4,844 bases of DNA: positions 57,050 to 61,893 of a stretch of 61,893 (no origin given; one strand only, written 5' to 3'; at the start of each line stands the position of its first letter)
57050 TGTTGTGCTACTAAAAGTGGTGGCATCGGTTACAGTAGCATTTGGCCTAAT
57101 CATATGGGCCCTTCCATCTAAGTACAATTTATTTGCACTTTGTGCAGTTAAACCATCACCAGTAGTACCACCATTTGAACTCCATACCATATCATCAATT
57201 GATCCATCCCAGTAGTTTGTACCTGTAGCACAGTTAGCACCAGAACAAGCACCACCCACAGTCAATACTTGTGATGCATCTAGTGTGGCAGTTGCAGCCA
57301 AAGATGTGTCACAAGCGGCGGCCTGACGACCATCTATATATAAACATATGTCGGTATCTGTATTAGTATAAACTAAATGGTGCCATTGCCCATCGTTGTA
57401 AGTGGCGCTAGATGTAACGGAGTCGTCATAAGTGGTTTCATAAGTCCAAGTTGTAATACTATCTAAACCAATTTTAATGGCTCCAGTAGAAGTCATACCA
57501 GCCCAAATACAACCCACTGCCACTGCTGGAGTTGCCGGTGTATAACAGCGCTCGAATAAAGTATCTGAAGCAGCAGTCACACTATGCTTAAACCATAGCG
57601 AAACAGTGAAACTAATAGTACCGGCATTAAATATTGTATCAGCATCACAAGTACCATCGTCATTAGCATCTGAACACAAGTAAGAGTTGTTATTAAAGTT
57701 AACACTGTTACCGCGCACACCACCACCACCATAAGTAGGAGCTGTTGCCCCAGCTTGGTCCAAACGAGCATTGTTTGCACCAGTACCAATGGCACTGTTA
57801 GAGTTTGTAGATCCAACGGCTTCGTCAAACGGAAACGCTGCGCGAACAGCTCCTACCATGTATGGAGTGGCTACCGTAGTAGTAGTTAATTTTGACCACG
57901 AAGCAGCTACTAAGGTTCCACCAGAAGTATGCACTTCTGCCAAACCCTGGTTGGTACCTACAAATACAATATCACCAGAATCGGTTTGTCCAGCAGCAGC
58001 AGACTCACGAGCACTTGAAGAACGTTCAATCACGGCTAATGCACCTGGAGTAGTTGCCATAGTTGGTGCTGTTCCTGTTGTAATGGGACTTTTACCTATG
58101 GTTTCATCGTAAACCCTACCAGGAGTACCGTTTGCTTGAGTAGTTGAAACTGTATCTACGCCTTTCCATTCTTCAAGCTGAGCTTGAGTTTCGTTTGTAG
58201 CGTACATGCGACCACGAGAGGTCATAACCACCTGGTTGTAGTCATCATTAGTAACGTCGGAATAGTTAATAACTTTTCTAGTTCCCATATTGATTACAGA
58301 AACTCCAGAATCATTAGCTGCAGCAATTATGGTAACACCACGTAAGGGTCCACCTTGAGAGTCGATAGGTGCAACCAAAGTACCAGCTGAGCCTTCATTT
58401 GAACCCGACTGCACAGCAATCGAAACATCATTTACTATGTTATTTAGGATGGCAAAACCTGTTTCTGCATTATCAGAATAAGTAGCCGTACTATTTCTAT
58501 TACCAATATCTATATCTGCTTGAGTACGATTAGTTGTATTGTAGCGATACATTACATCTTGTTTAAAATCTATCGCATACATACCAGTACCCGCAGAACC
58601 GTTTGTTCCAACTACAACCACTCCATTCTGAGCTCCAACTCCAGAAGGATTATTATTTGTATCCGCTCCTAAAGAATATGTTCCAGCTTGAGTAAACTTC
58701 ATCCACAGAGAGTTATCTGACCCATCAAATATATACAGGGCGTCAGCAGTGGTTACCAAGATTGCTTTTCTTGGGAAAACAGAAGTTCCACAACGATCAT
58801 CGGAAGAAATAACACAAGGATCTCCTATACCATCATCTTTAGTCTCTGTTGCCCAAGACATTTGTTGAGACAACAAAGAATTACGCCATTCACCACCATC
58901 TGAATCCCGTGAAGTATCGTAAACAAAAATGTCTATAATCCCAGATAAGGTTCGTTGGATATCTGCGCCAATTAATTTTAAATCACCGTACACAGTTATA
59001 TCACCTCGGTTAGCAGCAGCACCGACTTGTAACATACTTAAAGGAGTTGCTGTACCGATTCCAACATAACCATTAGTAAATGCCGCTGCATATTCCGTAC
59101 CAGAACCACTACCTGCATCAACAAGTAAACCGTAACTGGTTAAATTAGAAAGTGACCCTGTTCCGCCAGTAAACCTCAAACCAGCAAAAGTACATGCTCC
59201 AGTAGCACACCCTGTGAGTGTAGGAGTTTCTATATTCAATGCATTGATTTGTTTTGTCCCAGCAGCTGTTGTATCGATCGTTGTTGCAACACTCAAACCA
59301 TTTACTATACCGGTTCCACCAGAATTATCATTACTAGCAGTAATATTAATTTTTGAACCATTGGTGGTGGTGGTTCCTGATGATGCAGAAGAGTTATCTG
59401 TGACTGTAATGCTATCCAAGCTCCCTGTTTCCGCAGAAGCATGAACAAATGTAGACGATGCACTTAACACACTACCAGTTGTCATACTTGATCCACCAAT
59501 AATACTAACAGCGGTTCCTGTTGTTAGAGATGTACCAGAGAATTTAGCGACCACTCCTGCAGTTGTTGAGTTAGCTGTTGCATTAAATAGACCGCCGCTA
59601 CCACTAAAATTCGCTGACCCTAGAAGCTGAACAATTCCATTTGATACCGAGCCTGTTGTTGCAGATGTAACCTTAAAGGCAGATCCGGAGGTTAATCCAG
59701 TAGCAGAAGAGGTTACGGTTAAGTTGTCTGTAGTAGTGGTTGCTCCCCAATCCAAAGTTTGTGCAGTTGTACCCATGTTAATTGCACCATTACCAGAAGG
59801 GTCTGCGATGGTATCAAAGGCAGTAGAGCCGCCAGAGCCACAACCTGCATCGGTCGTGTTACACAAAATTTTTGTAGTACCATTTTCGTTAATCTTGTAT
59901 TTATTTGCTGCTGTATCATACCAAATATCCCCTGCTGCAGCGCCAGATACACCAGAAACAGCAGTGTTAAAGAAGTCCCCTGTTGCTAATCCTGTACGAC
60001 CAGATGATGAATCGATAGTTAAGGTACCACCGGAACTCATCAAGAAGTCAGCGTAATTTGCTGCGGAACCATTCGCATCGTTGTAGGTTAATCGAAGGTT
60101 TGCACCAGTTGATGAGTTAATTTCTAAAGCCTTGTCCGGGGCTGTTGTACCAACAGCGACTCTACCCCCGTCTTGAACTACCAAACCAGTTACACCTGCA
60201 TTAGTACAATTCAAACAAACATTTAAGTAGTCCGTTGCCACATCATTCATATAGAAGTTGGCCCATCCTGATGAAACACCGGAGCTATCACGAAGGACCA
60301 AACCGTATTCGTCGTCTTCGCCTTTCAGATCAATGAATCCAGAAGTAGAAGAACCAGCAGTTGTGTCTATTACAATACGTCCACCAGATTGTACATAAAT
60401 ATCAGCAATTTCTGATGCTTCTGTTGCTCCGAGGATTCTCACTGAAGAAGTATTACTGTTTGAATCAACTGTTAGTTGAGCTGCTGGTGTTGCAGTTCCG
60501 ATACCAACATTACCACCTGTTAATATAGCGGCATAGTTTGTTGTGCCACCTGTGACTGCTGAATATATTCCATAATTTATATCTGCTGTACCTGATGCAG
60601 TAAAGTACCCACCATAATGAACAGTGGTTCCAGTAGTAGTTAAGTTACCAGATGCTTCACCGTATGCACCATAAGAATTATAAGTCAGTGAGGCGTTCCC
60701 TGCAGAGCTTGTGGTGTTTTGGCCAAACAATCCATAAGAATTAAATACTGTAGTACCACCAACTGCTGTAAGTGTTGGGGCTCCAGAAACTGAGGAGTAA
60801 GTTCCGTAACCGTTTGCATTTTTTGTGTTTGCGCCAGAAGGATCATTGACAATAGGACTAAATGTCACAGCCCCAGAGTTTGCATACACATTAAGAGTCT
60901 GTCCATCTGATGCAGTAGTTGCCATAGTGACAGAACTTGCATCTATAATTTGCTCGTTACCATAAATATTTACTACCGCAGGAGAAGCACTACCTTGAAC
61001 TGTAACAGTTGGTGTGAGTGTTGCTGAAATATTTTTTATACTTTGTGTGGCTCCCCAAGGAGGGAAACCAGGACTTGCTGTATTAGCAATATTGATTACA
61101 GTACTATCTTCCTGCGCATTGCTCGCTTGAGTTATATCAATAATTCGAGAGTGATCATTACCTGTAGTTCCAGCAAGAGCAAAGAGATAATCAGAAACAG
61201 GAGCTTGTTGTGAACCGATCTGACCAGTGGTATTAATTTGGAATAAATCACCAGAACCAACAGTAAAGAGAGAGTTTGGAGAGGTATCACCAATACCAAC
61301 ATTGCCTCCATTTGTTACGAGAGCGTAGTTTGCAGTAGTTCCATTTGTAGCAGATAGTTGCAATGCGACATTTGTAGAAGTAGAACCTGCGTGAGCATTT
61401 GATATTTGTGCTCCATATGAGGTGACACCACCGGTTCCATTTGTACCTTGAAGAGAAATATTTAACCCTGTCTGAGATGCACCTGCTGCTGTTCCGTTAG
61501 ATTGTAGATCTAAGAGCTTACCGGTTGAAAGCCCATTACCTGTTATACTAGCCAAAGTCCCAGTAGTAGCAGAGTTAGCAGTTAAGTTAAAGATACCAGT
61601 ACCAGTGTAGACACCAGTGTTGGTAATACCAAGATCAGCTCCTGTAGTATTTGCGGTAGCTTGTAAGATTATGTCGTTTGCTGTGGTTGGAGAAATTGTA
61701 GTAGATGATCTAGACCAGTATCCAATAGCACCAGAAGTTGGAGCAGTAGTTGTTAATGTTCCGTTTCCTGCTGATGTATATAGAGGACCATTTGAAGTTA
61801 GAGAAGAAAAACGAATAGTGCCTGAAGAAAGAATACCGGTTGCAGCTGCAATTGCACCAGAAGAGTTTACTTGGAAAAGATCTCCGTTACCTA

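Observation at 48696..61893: Six-gene surface operon: giant LamG fibre, TM protein, dockerin protein, two cohesin-like proteins, CHASE/PAS sensor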

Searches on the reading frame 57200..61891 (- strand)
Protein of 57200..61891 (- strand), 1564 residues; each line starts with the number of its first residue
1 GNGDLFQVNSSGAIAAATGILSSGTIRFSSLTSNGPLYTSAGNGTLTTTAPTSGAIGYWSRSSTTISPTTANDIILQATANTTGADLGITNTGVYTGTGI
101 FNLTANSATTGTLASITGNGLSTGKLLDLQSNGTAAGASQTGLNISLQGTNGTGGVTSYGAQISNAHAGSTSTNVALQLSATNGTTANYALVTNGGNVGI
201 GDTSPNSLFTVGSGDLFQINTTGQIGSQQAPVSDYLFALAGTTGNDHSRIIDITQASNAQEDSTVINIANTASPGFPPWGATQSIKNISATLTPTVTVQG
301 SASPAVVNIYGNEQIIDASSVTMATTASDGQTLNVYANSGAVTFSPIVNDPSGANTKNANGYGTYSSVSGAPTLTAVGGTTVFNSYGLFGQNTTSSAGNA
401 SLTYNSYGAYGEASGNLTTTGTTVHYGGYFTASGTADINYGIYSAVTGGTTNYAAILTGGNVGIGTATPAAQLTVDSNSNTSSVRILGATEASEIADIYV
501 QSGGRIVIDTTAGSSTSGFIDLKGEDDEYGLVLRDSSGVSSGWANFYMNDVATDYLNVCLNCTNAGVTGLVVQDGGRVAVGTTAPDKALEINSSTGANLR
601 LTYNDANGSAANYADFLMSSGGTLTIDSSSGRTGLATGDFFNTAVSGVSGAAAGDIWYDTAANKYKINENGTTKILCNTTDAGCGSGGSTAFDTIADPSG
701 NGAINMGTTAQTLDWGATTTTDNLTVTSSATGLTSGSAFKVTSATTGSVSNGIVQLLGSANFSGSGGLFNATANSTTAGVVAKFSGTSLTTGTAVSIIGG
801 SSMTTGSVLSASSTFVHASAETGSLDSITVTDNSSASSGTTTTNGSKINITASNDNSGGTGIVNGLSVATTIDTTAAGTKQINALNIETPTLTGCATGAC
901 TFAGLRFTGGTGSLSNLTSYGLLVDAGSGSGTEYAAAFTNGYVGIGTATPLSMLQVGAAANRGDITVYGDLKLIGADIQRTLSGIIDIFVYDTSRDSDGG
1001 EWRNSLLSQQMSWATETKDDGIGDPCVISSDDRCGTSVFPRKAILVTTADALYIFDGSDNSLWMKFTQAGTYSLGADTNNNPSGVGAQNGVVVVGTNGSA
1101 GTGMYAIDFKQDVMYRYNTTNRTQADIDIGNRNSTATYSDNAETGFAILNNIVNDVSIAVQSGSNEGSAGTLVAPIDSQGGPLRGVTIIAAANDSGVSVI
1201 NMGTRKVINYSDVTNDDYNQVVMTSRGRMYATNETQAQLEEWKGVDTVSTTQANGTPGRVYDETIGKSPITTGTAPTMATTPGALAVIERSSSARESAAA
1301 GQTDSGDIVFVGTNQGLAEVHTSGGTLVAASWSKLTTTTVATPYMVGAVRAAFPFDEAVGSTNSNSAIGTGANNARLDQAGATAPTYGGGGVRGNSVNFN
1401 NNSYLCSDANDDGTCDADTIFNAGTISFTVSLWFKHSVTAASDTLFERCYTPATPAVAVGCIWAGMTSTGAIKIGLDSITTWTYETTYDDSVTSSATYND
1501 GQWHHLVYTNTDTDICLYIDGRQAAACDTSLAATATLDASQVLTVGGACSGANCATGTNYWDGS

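Call 66: search_solved_structures(query=window:57200-61891:-, max_evalue=1)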
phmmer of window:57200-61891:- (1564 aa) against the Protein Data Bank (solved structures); distinct sequences matched with E-value up to 1: 4.
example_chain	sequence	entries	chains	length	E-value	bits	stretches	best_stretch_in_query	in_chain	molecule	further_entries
5ik7_A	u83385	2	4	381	0.036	14.8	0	1483-1548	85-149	Laminin subunit alpha-2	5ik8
5ik4_A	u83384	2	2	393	0.04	14.6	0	1483-1548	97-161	Laminin subunit alpha-2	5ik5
1dyk_A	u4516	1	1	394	0.04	14.6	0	1483-1548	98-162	LAMININ ALPHA 2 CHAIN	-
1okq_A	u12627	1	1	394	0.21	12.3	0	1499-1553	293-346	LAMININ ALPHA 2 CHAIN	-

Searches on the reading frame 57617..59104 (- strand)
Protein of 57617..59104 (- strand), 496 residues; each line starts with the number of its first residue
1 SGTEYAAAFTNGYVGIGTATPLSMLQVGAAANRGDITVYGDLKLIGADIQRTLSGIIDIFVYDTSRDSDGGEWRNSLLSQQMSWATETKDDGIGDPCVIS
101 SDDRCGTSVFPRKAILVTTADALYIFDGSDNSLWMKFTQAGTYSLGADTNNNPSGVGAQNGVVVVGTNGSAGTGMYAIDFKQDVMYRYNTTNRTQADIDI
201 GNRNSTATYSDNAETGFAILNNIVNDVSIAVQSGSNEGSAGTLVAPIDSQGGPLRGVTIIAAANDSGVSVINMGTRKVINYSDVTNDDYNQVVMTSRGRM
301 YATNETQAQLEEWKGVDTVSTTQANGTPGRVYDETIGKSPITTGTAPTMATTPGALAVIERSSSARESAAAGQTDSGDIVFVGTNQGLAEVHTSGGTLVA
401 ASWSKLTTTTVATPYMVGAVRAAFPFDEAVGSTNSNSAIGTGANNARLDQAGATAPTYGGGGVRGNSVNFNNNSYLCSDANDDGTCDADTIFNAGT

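Call 48: search_protein_families(library=pfam, proteins=[window:57617-59104:-], max_evalue=5)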
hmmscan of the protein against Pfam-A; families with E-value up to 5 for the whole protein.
window:57617-59104:- (496 aa): 0 families
